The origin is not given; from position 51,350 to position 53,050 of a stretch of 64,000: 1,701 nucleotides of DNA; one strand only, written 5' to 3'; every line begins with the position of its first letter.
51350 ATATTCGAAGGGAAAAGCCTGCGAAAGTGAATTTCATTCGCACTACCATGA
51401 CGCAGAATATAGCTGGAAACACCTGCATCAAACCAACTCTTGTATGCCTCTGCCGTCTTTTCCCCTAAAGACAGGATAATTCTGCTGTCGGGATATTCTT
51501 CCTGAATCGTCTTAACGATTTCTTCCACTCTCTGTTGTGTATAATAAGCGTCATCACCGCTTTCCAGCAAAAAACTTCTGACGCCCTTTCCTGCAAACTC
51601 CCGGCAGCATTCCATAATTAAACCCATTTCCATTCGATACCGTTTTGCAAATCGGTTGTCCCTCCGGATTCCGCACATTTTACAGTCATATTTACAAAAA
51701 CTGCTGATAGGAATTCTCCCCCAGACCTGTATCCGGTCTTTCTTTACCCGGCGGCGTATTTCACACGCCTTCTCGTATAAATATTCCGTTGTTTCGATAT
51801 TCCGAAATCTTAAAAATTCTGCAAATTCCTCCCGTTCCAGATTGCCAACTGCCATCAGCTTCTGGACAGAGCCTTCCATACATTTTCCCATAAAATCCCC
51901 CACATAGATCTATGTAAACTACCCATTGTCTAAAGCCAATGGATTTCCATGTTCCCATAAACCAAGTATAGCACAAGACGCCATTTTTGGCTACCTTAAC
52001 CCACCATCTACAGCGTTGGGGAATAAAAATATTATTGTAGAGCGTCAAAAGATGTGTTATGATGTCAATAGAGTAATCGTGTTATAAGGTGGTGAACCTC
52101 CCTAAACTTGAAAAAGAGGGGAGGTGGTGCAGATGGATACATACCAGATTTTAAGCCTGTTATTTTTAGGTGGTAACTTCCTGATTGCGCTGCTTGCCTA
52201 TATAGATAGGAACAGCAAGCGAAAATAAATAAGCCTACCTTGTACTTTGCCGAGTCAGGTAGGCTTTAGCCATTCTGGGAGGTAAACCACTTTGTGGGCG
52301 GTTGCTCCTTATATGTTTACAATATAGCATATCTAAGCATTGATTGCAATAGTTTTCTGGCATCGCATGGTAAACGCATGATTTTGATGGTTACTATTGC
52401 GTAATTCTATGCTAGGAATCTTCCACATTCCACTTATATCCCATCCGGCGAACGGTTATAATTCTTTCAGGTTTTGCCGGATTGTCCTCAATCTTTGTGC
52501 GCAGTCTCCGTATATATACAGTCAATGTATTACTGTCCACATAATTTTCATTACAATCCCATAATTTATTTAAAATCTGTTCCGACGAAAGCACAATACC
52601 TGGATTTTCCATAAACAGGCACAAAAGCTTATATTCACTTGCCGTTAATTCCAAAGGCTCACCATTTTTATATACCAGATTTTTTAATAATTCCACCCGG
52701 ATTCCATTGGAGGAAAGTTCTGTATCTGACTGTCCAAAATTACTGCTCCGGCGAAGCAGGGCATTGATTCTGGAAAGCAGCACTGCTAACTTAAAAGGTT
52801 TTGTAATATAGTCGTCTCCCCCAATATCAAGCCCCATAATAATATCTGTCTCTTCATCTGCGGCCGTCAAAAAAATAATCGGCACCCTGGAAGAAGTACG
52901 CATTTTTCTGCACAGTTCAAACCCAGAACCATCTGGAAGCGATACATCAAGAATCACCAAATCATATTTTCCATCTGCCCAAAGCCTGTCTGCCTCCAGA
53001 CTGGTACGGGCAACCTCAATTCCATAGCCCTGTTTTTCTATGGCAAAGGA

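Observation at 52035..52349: Unannotated Hol-Tox-like type I toxin with par/fst-like architecture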

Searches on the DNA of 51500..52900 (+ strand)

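Call 5: search_rna_families(source=window, start=51500, end=52900, threshold=evalue, max_evalue=10)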
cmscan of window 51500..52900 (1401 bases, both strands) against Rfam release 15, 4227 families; matches with E-value up to 10: 5.
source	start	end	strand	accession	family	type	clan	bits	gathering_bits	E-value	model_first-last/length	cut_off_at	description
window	52685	52778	-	RF00410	SNORA2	Gene; snRNA; snoRNA; HACA-box;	CL00021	20.1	70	1.3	1-137/137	no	Small nucleolar RNA SNORA2/SNORA34 family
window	52069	52338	+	RF01412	BsrG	Gene; sRNA;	-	19.4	55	0.048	1-259/259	no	BsrG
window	52550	52586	-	RF01369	CRISPR-DR56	Gene; CRISPR;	-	18.3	35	2.2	1-37/37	no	CRISPR RNA direct repeat element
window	52767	52875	-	RF01185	snR75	Gene; snRNA; snoRNA; CD-box;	CL00045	15.8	40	1.9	1-88/88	no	Small nucleolar RNA snR75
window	51719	52178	-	RF01894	PCA3_2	Gene; lncRNA;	-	13.3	100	0.54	1-409/409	no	Prostate cancer antigen RNA 3 conserved region 2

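Call 7: search_rna_families(source=window, start=51950, end=52450, threshold=evalue, max_evalue=1, show_alignments=2)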
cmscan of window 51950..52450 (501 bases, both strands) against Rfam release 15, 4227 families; matches with E-value up to 1: 2.
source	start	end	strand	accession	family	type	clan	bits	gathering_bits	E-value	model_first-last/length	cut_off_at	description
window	52069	52338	+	RF01412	BsrG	Gene; sRNA;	-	19.4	55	0.017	1-259/259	no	BsrG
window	51955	52007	-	RF03181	mir-2755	Gene; miRNA;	-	16.8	76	0.6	1-74/74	no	mir-2755 microRNA precursor family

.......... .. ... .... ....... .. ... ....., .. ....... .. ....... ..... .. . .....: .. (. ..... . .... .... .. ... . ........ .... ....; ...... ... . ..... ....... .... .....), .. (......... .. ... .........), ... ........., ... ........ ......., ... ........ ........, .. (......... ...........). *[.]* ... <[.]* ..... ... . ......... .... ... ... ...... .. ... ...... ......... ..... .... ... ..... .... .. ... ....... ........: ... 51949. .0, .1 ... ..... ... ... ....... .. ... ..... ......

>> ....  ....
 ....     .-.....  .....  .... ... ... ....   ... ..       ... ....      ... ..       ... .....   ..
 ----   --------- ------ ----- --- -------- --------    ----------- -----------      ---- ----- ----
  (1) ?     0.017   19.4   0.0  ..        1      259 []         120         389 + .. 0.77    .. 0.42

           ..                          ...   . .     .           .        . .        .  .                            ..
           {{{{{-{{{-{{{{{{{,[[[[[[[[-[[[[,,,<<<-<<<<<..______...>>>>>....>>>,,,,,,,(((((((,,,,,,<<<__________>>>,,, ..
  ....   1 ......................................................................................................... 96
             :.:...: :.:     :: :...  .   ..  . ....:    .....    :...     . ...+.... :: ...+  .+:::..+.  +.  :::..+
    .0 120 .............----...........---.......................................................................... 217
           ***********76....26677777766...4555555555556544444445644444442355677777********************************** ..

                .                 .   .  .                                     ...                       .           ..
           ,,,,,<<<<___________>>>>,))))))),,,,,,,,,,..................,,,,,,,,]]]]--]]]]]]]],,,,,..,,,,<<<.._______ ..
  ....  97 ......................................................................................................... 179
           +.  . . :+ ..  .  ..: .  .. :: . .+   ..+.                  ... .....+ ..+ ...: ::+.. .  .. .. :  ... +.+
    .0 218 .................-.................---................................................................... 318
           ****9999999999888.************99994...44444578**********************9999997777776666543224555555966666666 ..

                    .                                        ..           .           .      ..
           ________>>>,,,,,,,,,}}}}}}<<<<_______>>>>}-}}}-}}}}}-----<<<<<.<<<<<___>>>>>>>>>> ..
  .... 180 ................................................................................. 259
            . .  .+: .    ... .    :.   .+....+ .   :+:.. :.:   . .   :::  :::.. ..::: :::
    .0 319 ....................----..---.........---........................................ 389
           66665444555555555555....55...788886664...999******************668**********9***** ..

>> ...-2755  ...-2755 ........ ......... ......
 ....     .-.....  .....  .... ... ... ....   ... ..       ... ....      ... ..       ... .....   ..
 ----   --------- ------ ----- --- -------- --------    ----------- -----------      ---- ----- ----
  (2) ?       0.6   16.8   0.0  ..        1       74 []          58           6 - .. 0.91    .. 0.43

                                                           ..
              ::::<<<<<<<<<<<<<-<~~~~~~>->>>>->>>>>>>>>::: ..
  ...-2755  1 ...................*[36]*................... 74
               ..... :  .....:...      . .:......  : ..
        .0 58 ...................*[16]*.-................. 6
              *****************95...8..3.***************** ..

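Call 72: search_rna_families(sources=[L008, L016, L018, L032, L038, L041, L054, L057, L071, L082, L086], threshold=evalue, max_evalue=10)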
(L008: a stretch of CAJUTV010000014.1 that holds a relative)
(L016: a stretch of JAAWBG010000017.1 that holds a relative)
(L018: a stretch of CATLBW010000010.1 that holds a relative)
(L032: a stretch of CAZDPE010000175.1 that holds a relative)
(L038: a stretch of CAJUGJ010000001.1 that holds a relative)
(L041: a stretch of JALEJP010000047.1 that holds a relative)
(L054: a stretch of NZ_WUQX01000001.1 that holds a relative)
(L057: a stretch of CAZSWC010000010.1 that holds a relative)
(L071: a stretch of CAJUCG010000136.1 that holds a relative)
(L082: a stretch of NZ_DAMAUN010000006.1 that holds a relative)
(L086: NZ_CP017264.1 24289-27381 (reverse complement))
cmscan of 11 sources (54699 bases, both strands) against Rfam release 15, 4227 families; matches with E-value up to 10: 19.
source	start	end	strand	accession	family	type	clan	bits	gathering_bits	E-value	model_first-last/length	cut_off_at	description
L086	1634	1720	-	RF01776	RatA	Gene; antitoxin;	-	43.1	49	0.0099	1-91/91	no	RNA anti-toxin A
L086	1387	1571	+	RF01492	rli28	Gene; sRNA;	-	37.6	45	0.36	1-186/186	no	Listeria sRNA rli28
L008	2934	3209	+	RF01412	BsrG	Gene; sRNA;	-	35.2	55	9e-05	1-259/259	no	BsrG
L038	467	746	+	RF01412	BsrG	Gene; sRNA;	-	29.1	55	0.004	1-259/259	no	BsrG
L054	2938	3203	+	RF01412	BsrG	Gene; sRNA;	-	28.8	55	0.005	1-259/259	no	BsrG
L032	1248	1519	+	RF01412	BsrG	Gene; sRNA;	-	27.5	55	0.012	1-259/259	no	BsrG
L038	3481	3555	+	RF04172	MIR8675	Gene; miRNA;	-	26.5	90.8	0.71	1-95/95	no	MIR8675 microRNA precursor family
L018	5964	6001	-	RF01373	CRISPR-DR60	Gene; CRISPR;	-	26.1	45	1.4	1-37/37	no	CRISPR RNA direct repeat element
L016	2939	3203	+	RF01412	BsrG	Gene; sRNA;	-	24.3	55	0.084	1-259/259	no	BsrG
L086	877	947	-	RF01611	ceN108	Gene; snRNA; snoRNA; CD-box;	-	24.2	50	0.77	1-70/70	no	Caenorhabditis snoRNA ceN108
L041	2777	2906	-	RF00397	SNORA14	Gene; snRNA; snoRNA; HACA-box;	-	23.8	36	3.2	1-135/135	no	Small nucleolar RNA SNORA14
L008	3379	3490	-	RF01216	snR87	Gene; snRNA; snoRNA; CD-box;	CL00046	23.5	37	9.9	1-109/109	no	Small nucleolar RNA snR87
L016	2571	2639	-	RF00884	MIR815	Gene; miRNA;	-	23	63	5.5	1-81/81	no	MIR815 microRNA precursor family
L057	3622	3887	+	RF01412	BsrG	Gene; sRNA;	-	23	55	0.19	1-259/259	no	BsrG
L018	2938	3200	+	RF01412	BsrG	Gene; sRNA;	-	22.9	55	0.21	1-259/259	no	BsrG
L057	2936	3206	+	RF01412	BsrG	Gene; sRNA;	-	21.5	55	0.49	1-259/259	no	BsrG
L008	2856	2981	-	RF00558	L20_leader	Cis-reg; leader;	-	21.3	58.7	9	1-127/127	no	Ribosomal protein L20 leader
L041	2937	3199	+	RF01412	BsrG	Gene; sRNA;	-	19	55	2.5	1-259/259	no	BsrG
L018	5486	5638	+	RF01412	BsrG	Gene; sRNA;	-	17.2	55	7.3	21-158/259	no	BsrG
